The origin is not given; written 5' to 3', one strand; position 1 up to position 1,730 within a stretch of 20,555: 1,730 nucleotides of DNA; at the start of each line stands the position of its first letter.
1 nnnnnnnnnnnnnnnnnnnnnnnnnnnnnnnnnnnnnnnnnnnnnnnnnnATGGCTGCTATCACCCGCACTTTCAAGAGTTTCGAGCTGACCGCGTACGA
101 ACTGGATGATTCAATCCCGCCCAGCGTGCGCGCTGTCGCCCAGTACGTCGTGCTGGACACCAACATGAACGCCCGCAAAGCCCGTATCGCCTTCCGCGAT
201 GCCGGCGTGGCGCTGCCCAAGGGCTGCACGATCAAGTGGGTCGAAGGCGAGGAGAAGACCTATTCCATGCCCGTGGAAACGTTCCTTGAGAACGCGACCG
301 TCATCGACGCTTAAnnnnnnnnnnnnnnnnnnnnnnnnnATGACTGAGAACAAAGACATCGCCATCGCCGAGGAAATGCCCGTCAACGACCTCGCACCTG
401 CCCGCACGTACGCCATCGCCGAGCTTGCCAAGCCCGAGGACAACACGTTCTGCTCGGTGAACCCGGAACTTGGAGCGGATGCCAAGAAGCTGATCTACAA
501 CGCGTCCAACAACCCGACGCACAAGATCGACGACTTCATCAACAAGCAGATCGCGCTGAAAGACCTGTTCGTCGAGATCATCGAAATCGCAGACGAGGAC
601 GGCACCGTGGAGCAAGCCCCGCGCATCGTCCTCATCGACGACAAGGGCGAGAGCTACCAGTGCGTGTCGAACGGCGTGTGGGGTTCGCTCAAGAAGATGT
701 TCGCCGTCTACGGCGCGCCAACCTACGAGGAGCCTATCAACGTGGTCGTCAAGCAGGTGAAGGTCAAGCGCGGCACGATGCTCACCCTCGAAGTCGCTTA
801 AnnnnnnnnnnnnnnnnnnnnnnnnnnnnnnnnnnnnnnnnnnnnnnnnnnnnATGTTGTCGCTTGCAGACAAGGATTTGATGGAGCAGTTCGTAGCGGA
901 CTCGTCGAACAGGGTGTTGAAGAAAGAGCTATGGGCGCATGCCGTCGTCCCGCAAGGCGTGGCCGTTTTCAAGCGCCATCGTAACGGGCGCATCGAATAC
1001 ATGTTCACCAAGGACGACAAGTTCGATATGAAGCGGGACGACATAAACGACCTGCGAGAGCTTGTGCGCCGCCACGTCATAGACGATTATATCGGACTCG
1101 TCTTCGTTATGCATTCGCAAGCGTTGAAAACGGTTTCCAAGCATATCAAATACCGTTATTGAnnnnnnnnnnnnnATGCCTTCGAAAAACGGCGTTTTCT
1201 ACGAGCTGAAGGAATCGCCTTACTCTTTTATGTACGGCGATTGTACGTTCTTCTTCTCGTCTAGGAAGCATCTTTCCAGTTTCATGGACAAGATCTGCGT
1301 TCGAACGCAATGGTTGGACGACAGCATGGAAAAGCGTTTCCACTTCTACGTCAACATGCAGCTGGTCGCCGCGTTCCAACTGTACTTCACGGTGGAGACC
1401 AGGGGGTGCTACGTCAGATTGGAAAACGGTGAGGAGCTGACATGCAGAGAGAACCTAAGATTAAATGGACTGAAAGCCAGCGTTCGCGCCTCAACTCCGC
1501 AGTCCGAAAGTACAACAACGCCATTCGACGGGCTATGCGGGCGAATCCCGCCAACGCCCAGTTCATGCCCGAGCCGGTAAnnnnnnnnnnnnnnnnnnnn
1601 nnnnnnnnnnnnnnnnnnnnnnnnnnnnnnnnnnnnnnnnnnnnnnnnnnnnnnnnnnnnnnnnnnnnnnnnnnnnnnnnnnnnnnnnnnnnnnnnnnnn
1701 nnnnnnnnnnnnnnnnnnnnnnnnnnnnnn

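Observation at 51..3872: A phi29-type early operon (p6-like, p5-like, p4-like, terminal protein, polymerase) in a high-GC genome, collinear with the late genes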

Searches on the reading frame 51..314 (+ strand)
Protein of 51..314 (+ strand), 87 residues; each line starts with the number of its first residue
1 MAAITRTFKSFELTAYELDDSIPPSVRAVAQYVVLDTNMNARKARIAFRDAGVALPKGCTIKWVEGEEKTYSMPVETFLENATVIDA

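Call 11: search_protein_families(library=pfam, max_evalue=0.1, proteins=[window:51-314:+])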
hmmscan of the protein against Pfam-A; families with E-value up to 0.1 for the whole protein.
window:51-314:+ (87 aa): 0 families

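Call 12: search_protein_families(library=phrogs, max_evalue=0.01, proteins=[window:51-314:+])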
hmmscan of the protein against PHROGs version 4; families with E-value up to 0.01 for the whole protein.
window:51-314:+ (87 aa): 1 family
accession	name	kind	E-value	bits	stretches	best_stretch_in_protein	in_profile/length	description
phrog_6370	-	DNA, RNA and nucleotide metabolism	0.0096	17.1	0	64-86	63-85/101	dsDNA binding protein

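Call 55: find_homologous_proteins(query=window:51-314:+, max_evalue=0.01)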
Query window:51-314:+ (87 aa): 47 proteins with E <= 0.01 among 47 candidates.
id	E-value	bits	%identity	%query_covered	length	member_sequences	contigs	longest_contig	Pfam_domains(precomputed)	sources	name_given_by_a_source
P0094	5.9e-47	174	97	100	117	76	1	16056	-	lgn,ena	-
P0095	7.1e-47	174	97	100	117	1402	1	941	-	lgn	-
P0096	7.3e-47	174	97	100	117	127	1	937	-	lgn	-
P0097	8.3e-47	174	95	100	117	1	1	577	-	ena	-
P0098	3.9e-46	172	95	100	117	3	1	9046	-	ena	-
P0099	5.8e-46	171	93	100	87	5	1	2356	-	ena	-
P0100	5.9e-46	171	94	100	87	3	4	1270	-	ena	-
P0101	6.3e-46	171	94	100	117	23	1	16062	-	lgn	-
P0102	8.3e-46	171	94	100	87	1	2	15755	-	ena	-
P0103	8.5e-46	171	95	100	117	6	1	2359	-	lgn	-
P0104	1.1e-45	170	93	100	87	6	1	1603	-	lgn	-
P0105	1.6e-45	170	94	100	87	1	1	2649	-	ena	-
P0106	1.6e-45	170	94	100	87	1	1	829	-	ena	-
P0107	2.2e-45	169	94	100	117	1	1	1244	-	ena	-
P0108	2.2e-45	169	94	100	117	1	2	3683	-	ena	-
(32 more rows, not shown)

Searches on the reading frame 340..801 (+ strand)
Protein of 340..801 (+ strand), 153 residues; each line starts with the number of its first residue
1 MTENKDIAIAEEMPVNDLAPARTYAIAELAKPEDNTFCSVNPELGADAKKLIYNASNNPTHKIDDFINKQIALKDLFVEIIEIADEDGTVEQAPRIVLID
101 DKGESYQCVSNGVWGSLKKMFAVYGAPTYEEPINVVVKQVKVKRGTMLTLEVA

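Call 11: search_protein_families(library=pfam, max_evalue=0.1, proteins=[window:340-801:+])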
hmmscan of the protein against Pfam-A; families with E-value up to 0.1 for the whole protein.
window:340-801:+ (153 aa): 1 family
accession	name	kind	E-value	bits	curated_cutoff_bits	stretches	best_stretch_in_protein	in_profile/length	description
PF17427.7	Phi29_Phage_SSB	-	1.2e-06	29.1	25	1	51-151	21-121/123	Phage Single-stranded DNA-binding protein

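Call 12: search_protein_families(library=phrogs, max_evalue=0.01, proteins=[window:340-801:+])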
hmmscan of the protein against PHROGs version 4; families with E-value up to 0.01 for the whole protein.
window:340-801:+ (153 aa): 1 family
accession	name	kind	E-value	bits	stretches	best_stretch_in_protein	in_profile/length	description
phrog_6243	-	DNA, RNA and nucleotide metabolism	8.7e-19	68.9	1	25-151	34-163/166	single strand DNA binding protein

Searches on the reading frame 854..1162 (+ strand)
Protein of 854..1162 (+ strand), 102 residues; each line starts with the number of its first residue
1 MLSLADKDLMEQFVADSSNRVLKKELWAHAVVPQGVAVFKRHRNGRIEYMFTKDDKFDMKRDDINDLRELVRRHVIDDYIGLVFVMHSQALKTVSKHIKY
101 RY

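Call 11: search_protein_families(library=pfam, max_evalue=0.1, proteins=[window:854-1162:+])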
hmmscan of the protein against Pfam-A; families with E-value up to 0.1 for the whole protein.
window:854-1162:+ (102 aa): 0 families

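Call 12: search_protein_families(library=phrogs, max_evalue=0.01, proteins=[window:854-1162:+])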
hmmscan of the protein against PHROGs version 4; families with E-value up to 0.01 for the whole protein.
window:854-1162:+ (102 aa): 0 families

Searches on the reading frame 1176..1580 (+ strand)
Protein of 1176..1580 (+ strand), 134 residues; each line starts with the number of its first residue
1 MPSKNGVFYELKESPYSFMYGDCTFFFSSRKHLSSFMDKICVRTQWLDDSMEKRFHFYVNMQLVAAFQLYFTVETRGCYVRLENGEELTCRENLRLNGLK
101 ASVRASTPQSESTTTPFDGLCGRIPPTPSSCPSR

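Call 11: search_protein_families(library=pfam, max_evalue=0.1, proteins=[window:1176-1580:+])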
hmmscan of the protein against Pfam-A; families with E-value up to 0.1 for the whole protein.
window:1176-1580:+ (134 aa): 2 families
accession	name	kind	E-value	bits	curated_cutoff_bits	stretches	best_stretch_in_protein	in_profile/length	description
PF05464.17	Phi-29_GP4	-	5.7e-13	49.5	27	1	4-101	5-101/126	Phi-29-like late genes activator (early protein GP4)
PF13279.12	4HBT_2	-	0.099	13.5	25.5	1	36-86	61-110/122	Thioesterase-like superfamily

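Call 12: search_protein_families(library=phrogs, max_evalue=0.01, proteins=[window:1176-1580:+])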
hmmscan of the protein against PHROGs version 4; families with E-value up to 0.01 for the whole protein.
window:1176-1580:+ (134 aa): 1 family
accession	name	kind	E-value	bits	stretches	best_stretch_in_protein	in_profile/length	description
phrog_10365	-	transcription regulation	2.1e-13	51.5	1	3-100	4-100/128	late transcriptional activator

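Call 80: search_dna_similar(query=window:1176-1580:+, collection=phages, mode=protein, max_evalue=0.001, max_rows=40, rows=spread)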
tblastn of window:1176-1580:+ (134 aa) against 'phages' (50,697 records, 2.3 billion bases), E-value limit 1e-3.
Records with a match: 38; places in all: 38; records where one place covers at least 80% of the query: 2.
Best place of each record, by identity: >=99% 1; <60% 37.
By first word of the organism name: Bacillus 34; Bacteriophage 2; Eggerthella 1; Hungatella 1.
By host as written in the record: Bacillus subtilis 13; - 6; Bacillus subtilis KCCM12150 2; Bacillus subtilis KACC 10114 2; Bacillus velezensis FZB42 2; Bacillus sp. 2; Bacillus subtilis WB800 2; Bacillus thuringiensis subsp. kurstaki ATCC 33679 2; and 7 more.
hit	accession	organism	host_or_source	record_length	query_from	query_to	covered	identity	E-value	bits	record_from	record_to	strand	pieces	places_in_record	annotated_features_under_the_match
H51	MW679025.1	Eggerthella phage LE1-1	Eggerthella lenta DSM 2243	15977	1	134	100%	100.0%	6e-87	281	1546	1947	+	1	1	transcriptional regulator | hypothetical protein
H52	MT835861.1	Bacteriophage sp.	human fecal samples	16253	3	120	88%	44.5%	2e-22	97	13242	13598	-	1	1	record has no annotation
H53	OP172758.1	Hungatella phage CH17P1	Hungatella sp. 005845265 CSC17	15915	1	98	73%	39.8%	1e-14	75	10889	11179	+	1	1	hypothetical protein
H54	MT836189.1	Bacteriophage sp.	human fecal samples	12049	3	101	74%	38.0%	5e-12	67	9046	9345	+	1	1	record has no annotation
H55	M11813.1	Bacillus phage PZA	Bacillus subtilis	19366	1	107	80%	32.4%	5e-6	50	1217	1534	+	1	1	gene 4 product | gene 3 product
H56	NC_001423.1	Bacillus phage PZA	Bacillus subtilis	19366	1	107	80%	32.4%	5e-6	50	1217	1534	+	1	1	late transcriptional activator | DNA terminal protein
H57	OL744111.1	Bacillus phage Arbo1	Bacillus sp. 203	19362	1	107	80%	32.4%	1e-5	49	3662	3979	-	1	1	transcriptional regulator | terminal protein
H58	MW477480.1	Bacillus phage Whiting18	Bacillus sp.203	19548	1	107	80%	32.4%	1e-5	49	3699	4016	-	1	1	transcriptional regulator | terminal protein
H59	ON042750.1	Bacillus phage Chedec 11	Bacillus subtilis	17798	1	92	69%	35.5%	3e-7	53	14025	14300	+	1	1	primer terminal protein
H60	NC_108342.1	Bacillus phage Chedec 11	Bacillus subtilis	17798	1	92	69%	35.5%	3e-7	53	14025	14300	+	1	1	primer terminal protein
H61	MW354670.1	Bacillus phage BSTP6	Bacillus subtilis KCCM12150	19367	1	92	69%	34.4%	5e-6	50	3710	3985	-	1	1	single-stranded DNA-binding protein | terminal protein | late genes activator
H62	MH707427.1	Bacillus phage BSP4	Bacillus subtilis KACC 10114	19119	1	92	69%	34.4%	5e-6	50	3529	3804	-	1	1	putative terminal protein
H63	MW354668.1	Bacillus phage BSTP4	Bacillus subtilis KCCM12150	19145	1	92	69%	34.4%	5e-6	50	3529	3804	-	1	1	single-stranded DNA-binding protein (x2) | late genes activator p4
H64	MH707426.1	Bacillus phage BSP2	Bacillus subtilis KACC 10114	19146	1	92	69%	34.4%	5e-6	50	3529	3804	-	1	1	putative terminal protein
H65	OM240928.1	Bacillus phage vB_BsuP-Goe22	Bacillus subtilis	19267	1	92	69%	34.4%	7e-6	49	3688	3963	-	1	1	terminal protein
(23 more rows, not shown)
